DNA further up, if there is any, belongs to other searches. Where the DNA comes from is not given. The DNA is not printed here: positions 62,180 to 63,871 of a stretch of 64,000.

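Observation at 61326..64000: Candidate novel synthase-dependent exopolysaccharide system (SDR epimerase + atypical GT2 + secreted TPR)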

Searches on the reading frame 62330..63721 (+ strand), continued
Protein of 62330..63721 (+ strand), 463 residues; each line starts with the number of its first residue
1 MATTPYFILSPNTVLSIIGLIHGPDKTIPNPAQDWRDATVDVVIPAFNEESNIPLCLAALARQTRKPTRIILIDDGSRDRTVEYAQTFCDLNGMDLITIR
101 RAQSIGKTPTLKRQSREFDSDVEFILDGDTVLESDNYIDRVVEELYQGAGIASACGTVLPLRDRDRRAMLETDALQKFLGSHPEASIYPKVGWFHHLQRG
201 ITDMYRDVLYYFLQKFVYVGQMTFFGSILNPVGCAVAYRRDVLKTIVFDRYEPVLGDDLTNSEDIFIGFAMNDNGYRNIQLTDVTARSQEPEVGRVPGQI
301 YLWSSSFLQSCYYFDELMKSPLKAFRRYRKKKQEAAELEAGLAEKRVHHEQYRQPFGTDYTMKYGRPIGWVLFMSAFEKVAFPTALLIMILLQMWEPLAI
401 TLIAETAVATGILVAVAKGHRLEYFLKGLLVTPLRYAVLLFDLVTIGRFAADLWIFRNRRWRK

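Call 79: search_protein_families(library=ncbifam, proteins=[L001:13763-14710:+, L001:11389-13707:+, L001:14715-15788:+], max_evalue=0.01)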
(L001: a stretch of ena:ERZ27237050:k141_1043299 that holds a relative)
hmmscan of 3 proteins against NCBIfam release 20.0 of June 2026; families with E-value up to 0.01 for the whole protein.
L001:13763-14710:+ (316 aa): 6 families
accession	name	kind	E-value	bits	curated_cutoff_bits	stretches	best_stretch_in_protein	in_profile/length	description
TIGR02884.1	spore_pdaA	equivalog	3.2e-07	30.3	298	1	49-143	51-136/224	delta-lactam-biosynthetic de-N-acetylase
NF045821.1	PgAcgDacpgdA1_Bac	equivalog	8.8e-06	24.8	400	1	83-143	129-186/282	peptidoglycan-N-acetylglucosamine deacetylase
TIGR02764.1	spore_ybaN_pdaB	equivalog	5.2e-05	23.1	237.4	1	47-138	18-102/191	polysaccharide deacetylase family sporulation protein PdaB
TIGR02873.1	spore_ylxY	hypoth_equivalog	0.00036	19.8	391.5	1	72-143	115-183/268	probable sporulation protein, polysaccharide deacetylase family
TIGR04243.1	nodulat_NodB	equivalog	0.00096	18.7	240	1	25-156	3-114/197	chitooligosaccharide deacetylase NodB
NF045820.1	PgAcgDacpgdA_Strep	equivalog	0.0015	17.4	800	1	23-129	267-355/463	peptidoglycan-N-acetylglucosamine deacetylase PgdA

L001:11389-13707:+ (773 aa): 19 families
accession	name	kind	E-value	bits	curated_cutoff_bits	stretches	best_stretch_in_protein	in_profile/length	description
TIGR03939.1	PGA_TPR_OMP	equivalog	8.8e-30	103.6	366.65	5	133-285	62-209/800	poly-beta-1,6 N-acetyl-D-glucosamine export porin PgaA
TIGR02917.1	PEP_TPR_lipo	equivalog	2.1e-26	92.1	312.2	3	27-217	607-796/899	XrtA/PEP-CTERM system TPR-repeat protein PrsT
NF040959.1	MamA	equivalog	9.1e-23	80.8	200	2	28-151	78-200/204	magnetosome protein MamA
NF033920.0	C39_PA2778_fam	equivalog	1e-15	57.9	150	3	200-291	165-255/255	PA2778 family cysteine peptidase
TIGR02552.1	LcrH_SycD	equivalog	3.3e-14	52.7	104.8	2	33-126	30-122/136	SycD/LcrH family type III secretion system chaperone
TIGR02521.1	type_IV_pilW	equivalog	1.1e-11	44.8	154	1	34-222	44-233/234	type IV pilus biogenesis/stability protein PilW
NF052400.1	M48_BAM_BepA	equivalog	9.4e-10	37.8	570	1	224-394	267-441/483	beta-barrel assembly-enhancing protease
NF053607.1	CHU_0125_OmpA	equivalog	4e-08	32.2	620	0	130-214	25-110/639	CHU_0125 family OmpA-like outer membrane integrity protein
NF033758.1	gliding_GltE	equivalog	1.4e-07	30.8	225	1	147-390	75-318/411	adventurous gliding motility TPR repeat lipoprotein GltE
NF038257.2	exopoly_VpsP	subfamily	6.6e-07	29.2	125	0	104-140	48-84/213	VpsP family polysaccharide biosynthesis protein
NF008757.0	PRK11788.1-5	equivalog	8.2e-06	25.2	363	0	264-325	184-245/388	lipopolysaccharide assembly protein LapB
TIGR00990.1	3a0801s09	subfamily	2.7e-05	23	757.25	1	196-386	299-491/615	mitochondrial import receptor subunit TOM70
NF052415.1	T3SS_chap_SctY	equivalog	7.6e-05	23.2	70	0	118-186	34-105/106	type III secretion apparatus assembly chaperone SctY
NF008520.0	PRK11447.1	equivalog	0.00015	19.7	858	0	292-352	601-661/1157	cellulose synthase complex outer membrane protein BcsC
NF047558.1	TPR_END_plus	domain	0.00016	21.5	32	1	263-309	2-48/56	TPR end-of-group domain-containing protein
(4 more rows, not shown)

L001:14715-15788:+ (358 aa): 1 family
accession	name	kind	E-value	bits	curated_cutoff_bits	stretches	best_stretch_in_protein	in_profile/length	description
NF041944.1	Xylase_Ferestase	equivalog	8.5e-45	153.1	1200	1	37-337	10-335/694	bifunctional endo-1,4-beta-xylanase/feruloyl esterase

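Call 84: search_protein_families(library=pfam, proteins=[L039:12026-15913:+, L039:3990-5213:+, L039:5309-6316:-, L054:13120-13890:+, L016:6726-7094:+, L041:5588-6784:-], max_evalue=0.001)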
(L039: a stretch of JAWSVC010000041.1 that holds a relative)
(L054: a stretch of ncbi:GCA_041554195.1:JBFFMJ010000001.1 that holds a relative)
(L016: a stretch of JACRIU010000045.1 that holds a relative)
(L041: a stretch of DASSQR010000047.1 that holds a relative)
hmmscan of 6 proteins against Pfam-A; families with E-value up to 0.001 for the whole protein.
L039:12026-15913:+ (1295 aa): 5 families
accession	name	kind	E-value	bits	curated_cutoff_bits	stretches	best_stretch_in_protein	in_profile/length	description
PF13507.12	GATase_5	-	2e-110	368.4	27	1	1039-1294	1-260/260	CobB/CobQ-like glutamine amidotransferase domain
PF22689.1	FGAR-AT_PurM_N-like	-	3e-81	271.3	27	1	648-807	1-160/160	FGAR-AT PurM_N-like domain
PF02769.27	AIRS_C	-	1.4e-47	162.2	23.1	2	432-589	2-154/156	AIR synthase related protein, C-terminal domain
PF18076.6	FGAR-AT_N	-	1.2e-39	135.3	26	1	35-150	1-115/115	Formylglycinamide ribonucleotide amidotransferase N-terminal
PF18072.6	FGAR-AT_linker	-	1e-22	80.8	26.6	1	171-220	1-50/50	Formylglycinamide ribonucleotide amidotransferase linker domain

L039:3990-5213:+ (407 aa): 1 family
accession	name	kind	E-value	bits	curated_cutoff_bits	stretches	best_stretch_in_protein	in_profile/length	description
PF00291.31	PALP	-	2.4e-40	139.2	35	1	62-384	5-295/295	Pyridoxal-phosphate dependent enzyme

L039:5309-6316:- (335 aa): 3 families
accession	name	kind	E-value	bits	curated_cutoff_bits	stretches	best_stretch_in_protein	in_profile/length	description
PF00691.25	OmpA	-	2.8e-20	72.9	27.2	1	232-327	1-98/98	OmpA family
PF16234.10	DUF4892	-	2.1e-06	27.8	28.8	1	40-137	1-98/183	Domain of unknown function (DUF4892)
PF05359.17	DUF748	-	0.0001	21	50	0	218-272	870-922/1037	Domain of Unknown Function (DUF748)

L054:13120-13890:+ (256 aa): 0 families

L016:6726-7094:+ (122 aa): 0 families

L041:5588-6784:- (398 aa): 7 families
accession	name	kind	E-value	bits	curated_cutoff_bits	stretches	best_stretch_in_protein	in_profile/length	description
PF01380.27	SIS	-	7.8e-14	52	25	1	283-367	44-129/131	SIS domain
PF13580.11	SIS_2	-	3.9e-12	46.8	27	1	200-326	7-137/138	SIS domain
PF01926.29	MMR_HSR1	-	8.5e-11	42.4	21.9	1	116-196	1-84/113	50S ribosome-binding GTPase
PF02421.24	FeoB_N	-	5.6e-09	36.1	27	1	116-154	2-40/156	Ferrous iron transport protein B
PF03193.22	RsgA_GTPase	-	2.6e-05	24.6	30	1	36-141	27-134/174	RsgA GTPase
PF00009.33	GTP_EFTU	-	0.0001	22.4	26.5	0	34-86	95-147/188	Elongation factor Tu GTP binding domain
PF16897.10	MMR_HSR1_Xtn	-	0.00057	20.3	35.2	0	59-107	54-100/106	C-terminal region of MMR_HSR1 domain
